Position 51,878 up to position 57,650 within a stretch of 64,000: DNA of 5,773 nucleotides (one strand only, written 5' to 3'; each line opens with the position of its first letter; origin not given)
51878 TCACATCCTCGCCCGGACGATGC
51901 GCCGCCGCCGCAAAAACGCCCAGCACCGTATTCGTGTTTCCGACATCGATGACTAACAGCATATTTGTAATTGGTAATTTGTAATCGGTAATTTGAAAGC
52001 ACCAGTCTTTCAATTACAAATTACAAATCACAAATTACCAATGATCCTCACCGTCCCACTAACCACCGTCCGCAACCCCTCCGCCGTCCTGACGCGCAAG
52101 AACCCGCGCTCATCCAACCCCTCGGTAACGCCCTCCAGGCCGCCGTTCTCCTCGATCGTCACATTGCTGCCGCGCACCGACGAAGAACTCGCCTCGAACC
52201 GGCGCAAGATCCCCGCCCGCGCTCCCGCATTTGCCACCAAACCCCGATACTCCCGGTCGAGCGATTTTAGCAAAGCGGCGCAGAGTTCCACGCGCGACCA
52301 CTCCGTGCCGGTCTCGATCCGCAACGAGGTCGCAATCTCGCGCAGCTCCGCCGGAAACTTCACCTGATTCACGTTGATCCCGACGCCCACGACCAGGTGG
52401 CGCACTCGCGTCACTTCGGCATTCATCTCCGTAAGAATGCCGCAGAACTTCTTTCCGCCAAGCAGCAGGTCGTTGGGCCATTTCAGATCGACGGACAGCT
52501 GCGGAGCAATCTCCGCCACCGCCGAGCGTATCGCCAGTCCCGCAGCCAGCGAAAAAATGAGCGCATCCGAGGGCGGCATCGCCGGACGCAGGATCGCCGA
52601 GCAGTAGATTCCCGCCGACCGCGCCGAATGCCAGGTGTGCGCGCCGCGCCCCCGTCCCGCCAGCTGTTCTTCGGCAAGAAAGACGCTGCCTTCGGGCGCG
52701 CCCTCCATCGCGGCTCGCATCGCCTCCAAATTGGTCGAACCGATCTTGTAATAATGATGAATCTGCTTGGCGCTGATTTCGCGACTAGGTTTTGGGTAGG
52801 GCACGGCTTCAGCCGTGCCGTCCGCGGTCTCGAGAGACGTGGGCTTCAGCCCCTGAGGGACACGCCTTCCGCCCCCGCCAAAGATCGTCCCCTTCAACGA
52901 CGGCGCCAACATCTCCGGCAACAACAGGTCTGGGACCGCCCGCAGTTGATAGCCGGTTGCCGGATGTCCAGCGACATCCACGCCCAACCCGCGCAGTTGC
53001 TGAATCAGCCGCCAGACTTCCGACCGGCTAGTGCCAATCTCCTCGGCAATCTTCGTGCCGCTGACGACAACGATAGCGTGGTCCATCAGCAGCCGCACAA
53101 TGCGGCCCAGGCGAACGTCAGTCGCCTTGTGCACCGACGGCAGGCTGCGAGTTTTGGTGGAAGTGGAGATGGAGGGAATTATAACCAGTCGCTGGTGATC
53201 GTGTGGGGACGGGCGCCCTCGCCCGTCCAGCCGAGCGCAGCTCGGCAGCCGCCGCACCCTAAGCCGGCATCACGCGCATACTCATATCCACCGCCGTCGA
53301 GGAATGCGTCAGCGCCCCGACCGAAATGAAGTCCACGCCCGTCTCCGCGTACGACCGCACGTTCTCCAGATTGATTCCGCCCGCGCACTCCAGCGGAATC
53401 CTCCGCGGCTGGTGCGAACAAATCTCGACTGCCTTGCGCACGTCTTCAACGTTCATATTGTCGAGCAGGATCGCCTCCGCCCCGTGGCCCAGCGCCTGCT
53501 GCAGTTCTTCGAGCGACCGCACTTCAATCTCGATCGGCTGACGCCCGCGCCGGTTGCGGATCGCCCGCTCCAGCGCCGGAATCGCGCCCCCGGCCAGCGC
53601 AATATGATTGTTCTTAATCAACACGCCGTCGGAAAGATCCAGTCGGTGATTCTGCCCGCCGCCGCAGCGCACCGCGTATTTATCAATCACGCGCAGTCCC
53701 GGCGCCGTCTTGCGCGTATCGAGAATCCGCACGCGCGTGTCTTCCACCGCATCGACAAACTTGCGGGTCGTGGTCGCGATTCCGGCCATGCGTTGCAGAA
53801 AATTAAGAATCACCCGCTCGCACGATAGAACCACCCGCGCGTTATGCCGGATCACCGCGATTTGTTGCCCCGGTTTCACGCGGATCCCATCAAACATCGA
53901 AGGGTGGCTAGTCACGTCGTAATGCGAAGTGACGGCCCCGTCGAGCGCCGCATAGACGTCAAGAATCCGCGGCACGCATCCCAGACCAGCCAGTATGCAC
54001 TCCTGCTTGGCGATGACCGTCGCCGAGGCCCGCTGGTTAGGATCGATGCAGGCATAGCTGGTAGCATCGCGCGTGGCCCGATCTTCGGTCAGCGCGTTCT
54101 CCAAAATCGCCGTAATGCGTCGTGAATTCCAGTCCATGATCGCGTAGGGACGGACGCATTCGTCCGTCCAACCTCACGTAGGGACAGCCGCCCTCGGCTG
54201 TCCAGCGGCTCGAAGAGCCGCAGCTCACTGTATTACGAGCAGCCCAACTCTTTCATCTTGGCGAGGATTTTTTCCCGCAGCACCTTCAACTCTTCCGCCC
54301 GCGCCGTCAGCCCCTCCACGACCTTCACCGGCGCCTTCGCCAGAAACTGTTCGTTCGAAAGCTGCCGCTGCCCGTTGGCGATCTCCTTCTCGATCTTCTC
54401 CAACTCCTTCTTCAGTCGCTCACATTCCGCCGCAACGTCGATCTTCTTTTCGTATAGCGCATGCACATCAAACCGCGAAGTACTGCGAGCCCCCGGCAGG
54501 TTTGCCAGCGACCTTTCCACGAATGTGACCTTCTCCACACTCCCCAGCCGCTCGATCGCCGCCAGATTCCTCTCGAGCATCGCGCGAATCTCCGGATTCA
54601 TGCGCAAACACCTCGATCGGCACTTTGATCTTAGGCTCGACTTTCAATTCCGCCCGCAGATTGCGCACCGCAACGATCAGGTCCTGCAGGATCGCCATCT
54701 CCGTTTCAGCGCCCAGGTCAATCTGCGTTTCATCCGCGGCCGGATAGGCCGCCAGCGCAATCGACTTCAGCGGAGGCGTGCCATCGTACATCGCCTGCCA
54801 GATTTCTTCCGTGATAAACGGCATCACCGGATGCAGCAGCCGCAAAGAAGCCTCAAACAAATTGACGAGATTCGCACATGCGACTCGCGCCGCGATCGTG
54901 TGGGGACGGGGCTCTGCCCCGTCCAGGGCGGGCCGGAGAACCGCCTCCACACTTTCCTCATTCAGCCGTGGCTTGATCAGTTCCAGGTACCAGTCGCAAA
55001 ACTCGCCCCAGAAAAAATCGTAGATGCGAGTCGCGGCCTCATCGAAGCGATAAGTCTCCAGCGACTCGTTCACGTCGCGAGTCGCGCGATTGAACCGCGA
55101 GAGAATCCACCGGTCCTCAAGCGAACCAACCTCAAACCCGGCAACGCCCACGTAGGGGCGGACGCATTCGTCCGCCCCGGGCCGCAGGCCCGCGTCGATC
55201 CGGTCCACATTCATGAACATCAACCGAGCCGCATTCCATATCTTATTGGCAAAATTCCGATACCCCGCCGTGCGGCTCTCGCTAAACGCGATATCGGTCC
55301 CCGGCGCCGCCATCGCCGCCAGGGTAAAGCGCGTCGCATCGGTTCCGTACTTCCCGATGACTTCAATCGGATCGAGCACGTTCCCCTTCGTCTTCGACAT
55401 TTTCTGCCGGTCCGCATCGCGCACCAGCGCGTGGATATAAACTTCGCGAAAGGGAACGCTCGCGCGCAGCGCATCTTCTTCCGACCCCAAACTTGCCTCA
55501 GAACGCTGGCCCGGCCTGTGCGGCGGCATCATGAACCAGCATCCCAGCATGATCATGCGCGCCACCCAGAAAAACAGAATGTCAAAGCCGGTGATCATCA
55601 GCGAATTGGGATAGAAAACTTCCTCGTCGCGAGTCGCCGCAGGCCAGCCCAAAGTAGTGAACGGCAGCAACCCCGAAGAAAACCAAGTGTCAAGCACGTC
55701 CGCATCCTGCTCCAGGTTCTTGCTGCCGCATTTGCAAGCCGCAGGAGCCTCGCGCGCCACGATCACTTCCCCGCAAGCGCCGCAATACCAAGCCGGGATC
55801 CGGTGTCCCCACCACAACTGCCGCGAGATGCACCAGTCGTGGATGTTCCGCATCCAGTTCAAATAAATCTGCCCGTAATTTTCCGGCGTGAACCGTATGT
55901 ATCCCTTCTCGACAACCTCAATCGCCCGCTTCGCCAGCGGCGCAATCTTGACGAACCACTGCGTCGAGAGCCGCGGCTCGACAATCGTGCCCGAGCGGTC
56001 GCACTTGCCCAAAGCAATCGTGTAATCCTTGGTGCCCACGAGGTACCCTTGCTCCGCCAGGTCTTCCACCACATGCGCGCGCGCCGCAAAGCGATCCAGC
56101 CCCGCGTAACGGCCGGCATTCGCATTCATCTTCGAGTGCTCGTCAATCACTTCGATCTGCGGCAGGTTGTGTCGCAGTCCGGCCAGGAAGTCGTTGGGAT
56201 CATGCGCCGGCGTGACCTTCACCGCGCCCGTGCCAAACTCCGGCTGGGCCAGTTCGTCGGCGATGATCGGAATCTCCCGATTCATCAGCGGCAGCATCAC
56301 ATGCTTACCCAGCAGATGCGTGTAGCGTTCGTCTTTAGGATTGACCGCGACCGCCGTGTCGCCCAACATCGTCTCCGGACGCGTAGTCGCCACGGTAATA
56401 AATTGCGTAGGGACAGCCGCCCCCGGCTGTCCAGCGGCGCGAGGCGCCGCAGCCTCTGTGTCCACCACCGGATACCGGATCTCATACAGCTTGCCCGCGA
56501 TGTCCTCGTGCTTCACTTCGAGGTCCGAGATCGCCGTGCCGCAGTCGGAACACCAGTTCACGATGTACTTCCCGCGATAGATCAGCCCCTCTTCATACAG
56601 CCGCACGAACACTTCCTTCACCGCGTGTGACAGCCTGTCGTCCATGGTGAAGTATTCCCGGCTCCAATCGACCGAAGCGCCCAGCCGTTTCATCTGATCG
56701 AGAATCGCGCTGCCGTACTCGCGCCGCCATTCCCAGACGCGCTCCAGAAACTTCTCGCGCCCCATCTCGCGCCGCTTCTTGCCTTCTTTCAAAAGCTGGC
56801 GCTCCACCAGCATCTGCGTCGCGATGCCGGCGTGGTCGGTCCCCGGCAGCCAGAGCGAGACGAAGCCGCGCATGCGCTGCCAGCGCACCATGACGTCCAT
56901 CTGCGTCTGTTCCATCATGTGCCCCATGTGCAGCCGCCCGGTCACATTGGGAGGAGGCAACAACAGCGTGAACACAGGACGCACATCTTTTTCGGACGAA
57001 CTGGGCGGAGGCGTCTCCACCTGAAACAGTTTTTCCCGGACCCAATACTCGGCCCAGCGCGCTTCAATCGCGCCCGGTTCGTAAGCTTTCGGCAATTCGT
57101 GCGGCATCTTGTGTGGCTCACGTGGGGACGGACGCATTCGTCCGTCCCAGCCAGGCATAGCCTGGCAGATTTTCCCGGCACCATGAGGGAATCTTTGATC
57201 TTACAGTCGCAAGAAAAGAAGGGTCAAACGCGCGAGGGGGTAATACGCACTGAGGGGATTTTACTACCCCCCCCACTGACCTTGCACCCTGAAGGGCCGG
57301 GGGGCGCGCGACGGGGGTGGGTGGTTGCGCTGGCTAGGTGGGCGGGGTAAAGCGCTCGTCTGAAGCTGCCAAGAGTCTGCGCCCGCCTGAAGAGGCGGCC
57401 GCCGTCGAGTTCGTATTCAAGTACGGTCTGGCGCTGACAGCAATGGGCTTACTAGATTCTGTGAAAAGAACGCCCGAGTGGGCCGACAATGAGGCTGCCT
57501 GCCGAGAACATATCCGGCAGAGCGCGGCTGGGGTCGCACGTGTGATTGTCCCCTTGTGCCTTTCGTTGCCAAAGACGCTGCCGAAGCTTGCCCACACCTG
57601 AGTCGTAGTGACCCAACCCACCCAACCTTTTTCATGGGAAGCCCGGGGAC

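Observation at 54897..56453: Three GC-rich palindromic elements sit inside the valS reading frame without breaking it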

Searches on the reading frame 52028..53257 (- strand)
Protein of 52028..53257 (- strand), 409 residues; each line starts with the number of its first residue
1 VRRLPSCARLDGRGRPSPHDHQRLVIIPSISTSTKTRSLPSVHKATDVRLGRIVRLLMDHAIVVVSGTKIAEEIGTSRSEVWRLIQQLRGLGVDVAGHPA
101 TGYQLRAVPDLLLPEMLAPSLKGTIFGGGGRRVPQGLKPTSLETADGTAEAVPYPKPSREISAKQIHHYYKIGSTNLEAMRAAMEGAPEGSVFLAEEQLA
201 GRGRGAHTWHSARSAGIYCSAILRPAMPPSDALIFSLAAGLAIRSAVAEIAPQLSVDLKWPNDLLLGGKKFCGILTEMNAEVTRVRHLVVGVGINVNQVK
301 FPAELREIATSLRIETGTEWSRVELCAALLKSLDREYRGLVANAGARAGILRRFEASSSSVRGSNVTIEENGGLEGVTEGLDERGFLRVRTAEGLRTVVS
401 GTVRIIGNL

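Call 24: search_protein_families(library=pfam, proteins=[window:52028-53257:-], max_evalue=0.001)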
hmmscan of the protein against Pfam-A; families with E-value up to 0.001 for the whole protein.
window:52028-53257:- (409 aa): 4 families
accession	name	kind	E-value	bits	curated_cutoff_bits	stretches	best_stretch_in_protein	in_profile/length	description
PF03099.24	BPL_LplA_LipB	-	1.9e-15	57.4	21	1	186-295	20-133/133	Biotin/lipoate A/B protein ligase family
PF08279.18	HTH_11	-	4.9e-08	33.2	25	1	49-104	1-55/55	HTH domain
PF02237.23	BPL_C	-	2e-07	31.3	21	1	363-403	3-45/48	Biotin protein ligase C terminal domain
PF16917.10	BPL_LplA_LipB_2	-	1.5e-06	28.3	27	1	206-331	31-160/183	Biotin/lipoate A/B protein ligase family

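Call 77: search_solved_structures(query=window:52028-53149:-, show_alignments=1, max_evalue=0.00001)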
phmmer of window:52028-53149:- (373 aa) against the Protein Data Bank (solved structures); distinct sequences matched with E-value up to 0.00001: 28.
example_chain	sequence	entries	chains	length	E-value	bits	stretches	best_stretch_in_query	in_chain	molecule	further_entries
4ha8_A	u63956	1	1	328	5.2e-29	104.8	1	133-358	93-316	Biotin-[acetyl-CoA-carboxylase] ligase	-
3rir_A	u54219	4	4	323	5.3e-29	104.8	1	133-358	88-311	Biotin-[acetyl-CoA-carboxylase] ligase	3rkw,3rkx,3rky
6apw_A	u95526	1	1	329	5.5e-29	104.7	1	133-358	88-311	Bifunctional ligase/repressor BirA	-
3v7r_A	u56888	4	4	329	9.7e-29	103.9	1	133-358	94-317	Biotin ligase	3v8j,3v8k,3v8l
6ndl_A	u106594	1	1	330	1e-28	103.8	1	133-358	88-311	Biotin Protein Ligase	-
3v7c_A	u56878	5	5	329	1e-28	103.8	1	133-358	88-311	Biotin ligase | Bifunctional ligase/repressor BirA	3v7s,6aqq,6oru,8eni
4dq2_A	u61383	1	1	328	1e-28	103.8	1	133-358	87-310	Biotin-[acetyl-CoA-carboxylase] ligase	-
2eay_A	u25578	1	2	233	3e-25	92.4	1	153-366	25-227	Biotin [acetyl-CoA-carboxylase] ligase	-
3efs_A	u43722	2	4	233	3.1e-25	92.4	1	153-366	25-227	Biotin [acetyl-CoA-carboxylase] ligase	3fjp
3efr_A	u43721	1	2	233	2.8e-24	89.3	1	153-366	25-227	Biotin [acetyl-CoA-carboxylase] ligase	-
8f8u_A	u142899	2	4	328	2.1e-22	83.1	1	122-366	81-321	Bifunctional ligase/repressor BirA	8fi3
4wf2_A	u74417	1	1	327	3.1e-22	82.5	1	152-354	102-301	Bifunctional ligase/repressor BirA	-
1bia_A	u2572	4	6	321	4.1e-22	82.1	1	152-354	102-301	BirA BIFUNCTIONAL PROTEIN | BIR A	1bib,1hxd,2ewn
1wnl_A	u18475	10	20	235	1.5e-21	80.3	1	126-367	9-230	biotin--[acetyl-CoA-carboxylase] ligase | 235aa long hypothetical biotin-[acetyl-CoA-carboxylase] ligase | 235aa long hypothetical biotin--[acetyl-CoA-carboxyla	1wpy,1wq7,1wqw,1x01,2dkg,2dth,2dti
9drn_B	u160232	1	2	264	2.5e-21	79.5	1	130-364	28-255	Biotin--[acetyl-CoA-carboxylase] ligase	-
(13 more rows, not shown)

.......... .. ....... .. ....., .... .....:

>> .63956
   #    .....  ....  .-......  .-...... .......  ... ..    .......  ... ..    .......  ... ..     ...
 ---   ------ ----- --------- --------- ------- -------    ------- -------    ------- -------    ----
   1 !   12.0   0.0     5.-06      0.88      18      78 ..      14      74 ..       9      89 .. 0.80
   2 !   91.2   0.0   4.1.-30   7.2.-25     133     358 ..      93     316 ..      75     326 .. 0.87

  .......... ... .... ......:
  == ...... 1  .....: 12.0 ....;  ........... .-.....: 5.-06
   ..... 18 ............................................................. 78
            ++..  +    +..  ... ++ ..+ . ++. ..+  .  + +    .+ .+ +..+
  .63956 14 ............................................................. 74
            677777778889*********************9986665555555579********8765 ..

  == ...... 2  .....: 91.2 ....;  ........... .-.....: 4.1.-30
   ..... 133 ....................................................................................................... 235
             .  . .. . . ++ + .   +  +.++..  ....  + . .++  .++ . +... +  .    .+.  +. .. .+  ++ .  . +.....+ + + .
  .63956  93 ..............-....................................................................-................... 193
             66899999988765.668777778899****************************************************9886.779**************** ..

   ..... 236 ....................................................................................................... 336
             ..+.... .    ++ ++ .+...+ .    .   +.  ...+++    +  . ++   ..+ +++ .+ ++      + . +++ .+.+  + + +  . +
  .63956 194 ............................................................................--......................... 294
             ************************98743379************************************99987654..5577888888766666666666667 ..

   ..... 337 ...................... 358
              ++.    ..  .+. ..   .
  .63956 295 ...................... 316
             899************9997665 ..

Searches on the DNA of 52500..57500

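Call 15: search_rna_families(source=window, start=52500, end=57500, threshold=evalue, max_evalue=10, show_alignments=4)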
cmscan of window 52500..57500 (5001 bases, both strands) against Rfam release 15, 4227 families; matches with E-value up to 10: 6.
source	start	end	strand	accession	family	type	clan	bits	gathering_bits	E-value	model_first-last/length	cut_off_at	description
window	53190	53242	-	RF03917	mir-4449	Gene; miRNA;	-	22.9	71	2.8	1-69/69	no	mir-4449 microRNA precursor family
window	55239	55351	-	RF02621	BSnc120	Gene; sRNA;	-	19.9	114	0.78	1-88/88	no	Brucella sRNA 120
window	53203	53236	+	RF01340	CRISPR-DR29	Gene; CRISPR;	-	19.4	39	1.9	1-37/37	no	CRISPR RNA direct repeat element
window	57414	57451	-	RF01383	GRIK4_3p_UTR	Gene;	-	19.3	38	1.9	1-94/94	no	GRIK4 3 prime UTR element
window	53012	53047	-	RF02684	Twister-P5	Gene; ribozyme;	CL00120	18.5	37.6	1.9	1-58/58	no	Type-P5 twister ribozyme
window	53164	53267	+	RF03063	Streptomyces-metK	Gene; sRNA;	-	17.5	44.2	4.8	1-117/117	no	Streptomyces-metK RNA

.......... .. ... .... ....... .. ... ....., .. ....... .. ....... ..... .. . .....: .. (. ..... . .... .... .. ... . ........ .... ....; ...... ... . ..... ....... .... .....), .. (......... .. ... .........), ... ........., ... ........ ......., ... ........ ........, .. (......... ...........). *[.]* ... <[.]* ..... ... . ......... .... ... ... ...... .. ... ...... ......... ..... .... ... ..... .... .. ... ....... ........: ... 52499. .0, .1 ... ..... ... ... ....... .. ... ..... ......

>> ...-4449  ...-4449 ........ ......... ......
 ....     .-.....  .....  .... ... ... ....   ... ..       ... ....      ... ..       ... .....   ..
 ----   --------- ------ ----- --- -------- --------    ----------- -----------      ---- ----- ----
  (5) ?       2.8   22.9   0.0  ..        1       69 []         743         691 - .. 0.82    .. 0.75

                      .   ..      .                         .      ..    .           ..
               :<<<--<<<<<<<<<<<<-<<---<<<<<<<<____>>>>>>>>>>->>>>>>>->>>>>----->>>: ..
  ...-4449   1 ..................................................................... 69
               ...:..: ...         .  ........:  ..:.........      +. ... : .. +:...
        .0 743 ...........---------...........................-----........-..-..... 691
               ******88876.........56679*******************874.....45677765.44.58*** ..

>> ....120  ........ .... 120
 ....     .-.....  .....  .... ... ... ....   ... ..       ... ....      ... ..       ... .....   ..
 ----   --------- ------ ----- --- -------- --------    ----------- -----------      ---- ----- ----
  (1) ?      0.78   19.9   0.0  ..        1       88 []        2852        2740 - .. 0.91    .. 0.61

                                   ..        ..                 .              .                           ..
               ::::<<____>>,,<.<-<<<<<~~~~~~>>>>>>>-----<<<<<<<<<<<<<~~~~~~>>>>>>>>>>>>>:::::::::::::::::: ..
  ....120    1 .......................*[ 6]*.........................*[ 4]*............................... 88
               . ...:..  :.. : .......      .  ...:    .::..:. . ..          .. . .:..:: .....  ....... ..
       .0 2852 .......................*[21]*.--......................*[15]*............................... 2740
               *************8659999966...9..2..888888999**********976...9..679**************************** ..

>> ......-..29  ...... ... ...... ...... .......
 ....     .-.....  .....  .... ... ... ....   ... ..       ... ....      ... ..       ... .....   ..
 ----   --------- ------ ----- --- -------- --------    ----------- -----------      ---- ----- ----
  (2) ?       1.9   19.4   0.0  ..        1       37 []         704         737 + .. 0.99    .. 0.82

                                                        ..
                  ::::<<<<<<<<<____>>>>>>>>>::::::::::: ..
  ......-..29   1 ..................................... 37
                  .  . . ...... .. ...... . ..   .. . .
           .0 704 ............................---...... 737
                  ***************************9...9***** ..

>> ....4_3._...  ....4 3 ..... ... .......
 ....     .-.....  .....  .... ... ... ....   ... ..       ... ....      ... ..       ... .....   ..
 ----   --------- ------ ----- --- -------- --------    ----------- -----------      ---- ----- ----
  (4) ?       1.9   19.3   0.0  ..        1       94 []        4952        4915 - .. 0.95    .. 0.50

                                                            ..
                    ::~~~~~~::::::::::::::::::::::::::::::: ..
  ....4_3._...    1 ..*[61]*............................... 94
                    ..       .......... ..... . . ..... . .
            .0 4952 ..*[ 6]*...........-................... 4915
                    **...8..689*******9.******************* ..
